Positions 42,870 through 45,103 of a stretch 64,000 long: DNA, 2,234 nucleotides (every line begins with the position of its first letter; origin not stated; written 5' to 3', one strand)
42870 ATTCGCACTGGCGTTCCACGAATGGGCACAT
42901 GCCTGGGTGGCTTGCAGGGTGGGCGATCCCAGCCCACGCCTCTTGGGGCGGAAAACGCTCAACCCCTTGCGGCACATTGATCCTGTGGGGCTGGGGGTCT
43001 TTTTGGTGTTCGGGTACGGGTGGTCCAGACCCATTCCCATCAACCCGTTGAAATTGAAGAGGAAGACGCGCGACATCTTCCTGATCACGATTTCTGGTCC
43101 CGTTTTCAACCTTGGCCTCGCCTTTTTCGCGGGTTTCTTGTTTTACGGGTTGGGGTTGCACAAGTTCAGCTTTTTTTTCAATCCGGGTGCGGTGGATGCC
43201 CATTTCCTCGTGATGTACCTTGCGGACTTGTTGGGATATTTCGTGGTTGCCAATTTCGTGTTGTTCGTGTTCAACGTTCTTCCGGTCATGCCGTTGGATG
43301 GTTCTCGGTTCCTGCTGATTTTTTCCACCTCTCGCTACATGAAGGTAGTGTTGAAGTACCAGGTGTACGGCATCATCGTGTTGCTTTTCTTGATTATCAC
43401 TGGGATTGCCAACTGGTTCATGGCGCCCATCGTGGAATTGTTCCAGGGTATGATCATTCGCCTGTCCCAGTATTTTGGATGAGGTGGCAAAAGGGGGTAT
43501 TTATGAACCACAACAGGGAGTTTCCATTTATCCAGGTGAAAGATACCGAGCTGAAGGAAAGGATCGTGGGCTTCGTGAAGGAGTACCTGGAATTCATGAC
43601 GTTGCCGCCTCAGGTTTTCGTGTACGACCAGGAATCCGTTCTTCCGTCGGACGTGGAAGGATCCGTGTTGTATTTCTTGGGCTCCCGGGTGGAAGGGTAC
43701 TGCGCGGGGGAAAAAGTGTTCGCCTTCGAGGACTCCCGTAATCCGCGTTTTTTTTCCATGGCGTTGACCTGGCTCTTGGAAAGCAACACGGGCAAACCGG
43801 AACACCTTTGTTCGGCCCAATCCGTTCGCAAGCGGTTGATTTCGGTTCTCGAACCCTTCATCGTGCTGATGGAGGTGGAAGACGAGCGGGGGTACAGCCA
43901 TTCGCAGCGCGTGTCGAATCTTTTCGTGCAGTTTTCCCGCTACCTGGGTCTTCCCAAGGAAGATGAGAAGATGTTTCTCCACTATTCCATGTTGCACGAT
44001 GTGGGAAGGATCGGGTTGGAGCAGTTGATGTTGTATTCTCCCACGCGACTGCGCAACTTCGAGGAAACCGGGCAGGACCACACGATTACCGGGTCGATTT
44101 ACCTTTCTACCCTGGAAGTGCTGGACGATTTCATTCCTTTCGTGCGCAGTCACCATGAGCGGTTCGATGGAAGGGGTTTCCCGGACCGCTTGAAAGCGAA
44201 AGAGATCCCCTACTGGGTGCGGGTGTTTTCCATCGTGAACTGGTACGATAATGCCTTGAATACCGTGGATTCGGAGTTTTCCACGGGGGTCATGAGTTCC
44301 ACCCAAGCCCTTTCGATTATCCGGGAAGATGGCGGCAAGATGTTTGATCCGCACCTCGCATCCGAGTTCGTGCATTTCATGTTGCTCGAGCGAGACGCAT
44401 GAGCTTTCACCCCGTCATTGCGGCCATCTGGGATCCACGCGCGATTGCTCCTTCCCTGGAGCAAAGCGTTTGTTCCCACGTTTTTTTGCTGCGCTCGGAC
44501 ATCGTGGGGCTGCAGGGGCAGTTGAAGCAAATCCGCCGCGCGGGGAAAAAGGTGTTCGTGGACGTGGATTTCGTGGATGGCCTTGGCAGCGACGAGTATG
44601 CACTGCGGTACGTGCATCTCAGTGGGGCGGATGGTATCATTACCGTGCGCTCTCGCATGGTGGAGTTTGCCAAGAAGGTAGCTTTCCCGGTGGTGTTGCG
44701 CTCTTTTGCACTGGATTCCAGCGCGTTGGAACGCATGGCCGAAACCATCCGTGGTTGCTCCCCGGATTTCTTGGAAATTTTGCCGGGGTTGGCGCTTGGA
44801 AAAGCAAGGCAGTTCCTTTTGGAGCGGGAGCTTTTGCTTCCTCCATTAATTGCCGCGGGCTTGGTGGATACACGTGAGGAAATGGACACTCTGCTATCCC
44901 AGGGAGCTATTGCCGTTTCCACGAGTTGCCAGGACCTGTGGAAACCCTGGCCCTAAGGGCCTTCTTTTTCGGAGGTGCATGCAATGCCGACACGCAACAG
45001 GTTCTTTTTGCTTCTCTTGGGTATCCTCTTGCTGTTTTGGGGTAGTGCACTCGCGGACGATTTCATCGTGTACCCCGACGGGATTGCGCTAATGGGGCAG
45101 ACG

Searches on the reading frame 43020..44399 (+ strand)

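Call 18: search_protein_families(library=pfam, proteins=[window:43020-44399:+], max_evalue=0.00001)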
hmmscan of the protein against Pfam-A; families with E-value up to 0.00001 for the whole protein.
window:43020-44399:+ (460 aa): 2 families
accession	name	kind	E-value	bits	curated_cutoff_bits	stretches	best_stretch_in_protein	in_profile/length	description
PF13487.12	HD_5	-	1.7e-16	60.9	27.2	1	283-446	6-170/170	HD domain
PF01966.28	HD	-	3.8e-07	30.8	22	1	292-410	2-114/116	HD domain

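Call 85: search_protein_families(library=padloc, proteins=[window:43020-44399:+], max_evalue=0.001)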
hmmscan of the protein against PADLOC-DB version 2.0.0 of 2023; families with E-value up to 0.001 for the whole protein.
window:43020-44399:+ (460 aa): 0 families

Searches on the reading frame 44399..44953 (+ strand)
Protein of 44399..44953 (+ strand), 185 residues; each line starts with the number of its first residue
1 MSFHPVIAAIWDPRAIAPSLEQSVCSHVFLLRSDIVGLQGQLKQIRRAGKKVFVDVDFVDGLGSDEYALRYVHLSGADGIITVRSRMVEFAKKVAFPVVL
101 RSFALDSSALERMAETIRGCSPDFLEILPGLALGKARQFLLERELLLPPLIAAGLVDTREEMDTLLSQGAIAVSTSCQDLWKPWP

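Call 18: search_protein_families(library=pfam, proteins=[window:44399-44953:+], max_evalue=0.00001)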
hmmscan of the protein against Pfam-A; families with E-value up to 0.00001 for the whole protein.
window:44399-44953:+ (185 aa): 1 family
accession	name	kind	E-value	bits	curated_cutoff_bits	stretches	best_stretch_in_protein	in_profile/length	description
PF04309.18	G3P_antiterm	-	8.2e-45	152.8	27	1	6-181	1-173/173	Glycerol-3-phosphate responsive antiterminator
